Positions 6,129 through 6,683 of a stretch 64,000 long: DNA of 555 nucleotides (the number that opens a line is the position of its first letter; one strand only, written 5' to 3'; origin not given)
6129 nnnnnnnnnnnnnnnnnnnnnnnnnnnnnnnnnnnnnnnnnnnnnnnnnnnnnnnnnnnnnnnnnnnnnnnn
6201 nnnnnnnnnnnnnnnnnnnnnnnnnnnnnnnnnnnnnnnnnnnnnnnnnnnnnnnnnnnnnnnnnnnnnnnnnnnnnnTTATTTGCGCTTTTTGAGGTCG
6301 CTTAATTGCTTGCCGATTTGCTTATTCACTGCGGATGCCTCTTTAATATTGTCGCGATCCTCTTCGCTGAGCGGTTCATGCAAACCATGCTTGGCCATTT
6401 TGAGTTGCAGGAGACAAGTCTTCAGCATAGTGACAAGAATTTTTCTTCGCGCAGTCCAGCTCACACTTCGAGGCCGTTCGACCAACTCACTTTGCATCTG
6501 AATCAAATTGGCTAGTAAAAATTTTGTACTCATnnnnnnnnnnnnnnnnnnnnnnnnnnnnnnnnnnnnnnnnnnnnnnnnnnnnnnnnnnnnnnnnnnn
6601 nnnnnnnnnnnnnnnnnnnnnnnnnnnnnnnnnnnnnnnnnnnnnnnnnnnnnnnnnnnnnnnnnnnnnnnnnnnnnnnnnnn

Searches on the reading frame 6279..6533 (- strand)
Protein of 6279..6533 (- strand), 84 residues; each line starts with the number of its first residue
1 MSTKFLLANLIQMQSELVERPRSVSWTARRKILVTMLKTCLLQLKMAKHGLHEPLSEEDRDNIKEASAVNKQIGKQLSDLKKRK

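Call 9: search_protein_families(library=pfam, proteins=[window:6279-6533:-], max_evalue=0.01)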
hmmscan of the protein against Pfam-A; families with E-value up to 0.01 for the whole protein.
window:6279-6533:- (84 aa): 0 families

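Call 12: find_homologous_proteins(query=window:6279-6533:-)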
Query window:6279-6533:- (84 aa): 3 proteins with E <= 0.001 among 3 candidates.
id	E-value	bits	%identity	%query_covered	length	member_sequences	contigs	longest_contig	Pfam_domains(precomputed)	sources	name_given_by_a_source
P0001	1.2e-45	170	100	100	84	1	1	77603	-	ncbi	-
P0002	9.7e-27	110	70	100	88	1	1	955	-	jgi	jgi:hypothetical protein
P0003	4.6e-21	92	64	100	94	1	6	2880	-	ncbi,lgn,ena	-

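Call 13: find_encoding_contigs(protein=window:6279-6533:-, flank=10000, max_places=10)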
Protein window:6279-6533:- (84 aa): no gene with exactly this product is on record in the collection.

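Call 14: find_encoding_contigs(protein=P0003, flank=10000, max_places=10)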
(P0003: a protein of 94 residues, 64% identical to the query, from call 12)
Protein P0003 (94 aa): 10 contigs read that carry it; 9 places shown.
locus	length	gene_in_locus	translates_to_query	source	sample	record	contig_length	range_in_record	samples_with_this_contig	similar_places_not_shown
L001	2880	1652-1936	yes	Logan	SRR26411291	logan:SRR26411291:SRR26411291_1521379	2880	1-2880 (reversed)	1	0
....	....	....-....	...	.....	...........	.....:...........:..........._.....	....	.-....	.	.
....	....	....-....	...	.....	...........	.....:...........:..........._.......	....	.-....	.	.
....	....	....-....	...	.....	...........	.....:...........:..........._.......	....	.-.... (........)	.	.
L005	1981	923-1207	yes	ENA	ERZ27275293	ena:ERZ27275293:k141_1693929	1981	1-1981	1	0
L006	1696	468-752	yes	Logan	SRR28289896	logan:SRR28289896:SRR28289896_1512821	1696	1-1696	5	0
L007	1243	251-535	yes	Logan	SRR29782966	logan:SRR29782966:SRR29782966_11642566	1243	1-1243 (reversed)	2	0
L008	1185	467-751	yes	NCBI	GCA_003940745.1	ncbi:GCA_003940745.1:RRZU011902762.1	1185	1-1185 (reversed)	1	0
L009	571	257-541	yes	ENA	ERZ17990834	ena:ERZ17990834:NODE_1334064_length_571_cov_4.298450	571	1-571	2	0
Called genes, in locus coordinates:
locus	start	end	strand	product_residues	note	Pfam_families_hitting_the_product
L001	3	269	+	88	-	?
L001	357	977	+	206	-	PF00313:CSD, PF06961:DUF1294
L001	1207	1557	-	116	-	PF07510:GmrSD_C, PF13395:HNH_4 (faint)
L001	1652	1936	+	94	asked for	-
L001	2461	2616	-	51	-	PF11867:T1RH-like_C (weak)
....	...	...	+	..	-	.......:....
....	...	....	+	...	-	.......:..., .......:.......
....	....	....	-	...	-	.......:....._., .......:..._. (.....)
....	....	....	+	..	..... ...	-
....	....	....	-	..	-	?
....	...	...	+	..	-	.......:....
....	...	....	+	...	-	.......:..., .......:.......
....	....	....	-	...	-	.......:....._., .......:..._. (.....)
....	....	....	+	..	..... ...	-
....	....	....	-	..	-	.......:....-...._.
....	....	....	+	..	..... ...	-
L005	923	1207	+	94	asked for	-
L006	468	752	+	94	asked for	-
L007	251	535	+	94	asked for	-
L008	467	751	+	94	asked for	-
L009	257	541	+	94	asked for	-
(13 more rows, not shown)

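Call 15: find_encoding_contigs(protein=P0002, flank=10000, max_places=10)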
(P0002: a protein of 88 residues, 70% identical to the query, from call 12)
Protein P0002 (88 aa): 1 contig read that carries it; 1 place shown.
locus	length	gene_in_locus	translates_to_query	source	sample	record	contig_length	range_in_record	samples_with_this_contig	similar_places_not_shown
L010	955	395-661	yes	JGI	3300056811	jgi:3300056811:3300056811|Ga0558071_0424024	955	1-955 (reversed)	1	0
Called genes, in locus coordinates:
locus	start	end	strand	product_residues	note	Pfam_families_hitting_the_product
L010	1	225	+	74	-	?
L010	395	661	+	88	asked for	-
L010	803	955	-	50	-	?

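Call 16: find_encoding_contigs(protein=P0001, flank=10000, max_places=10)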
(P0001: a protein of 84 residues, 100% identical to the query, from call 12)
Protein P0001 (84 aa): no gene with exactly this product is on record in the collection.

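Call 65: search_protein_families(library=phrogs, proteins=[window:6279-6533:-], max_evalue=0.001)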
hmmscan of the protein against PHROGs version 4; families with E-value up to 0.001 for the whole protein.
window:6279-6533:- (84 aa): 0 families

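Call 66: search_protein_families(library=padloc, proteins=[window:6279-6533:-], max_evalue=0.001)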
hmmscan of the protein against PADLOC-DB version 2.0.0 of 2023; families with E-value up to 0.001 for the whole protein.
window:6279-6533:- (84 aa): 0 families
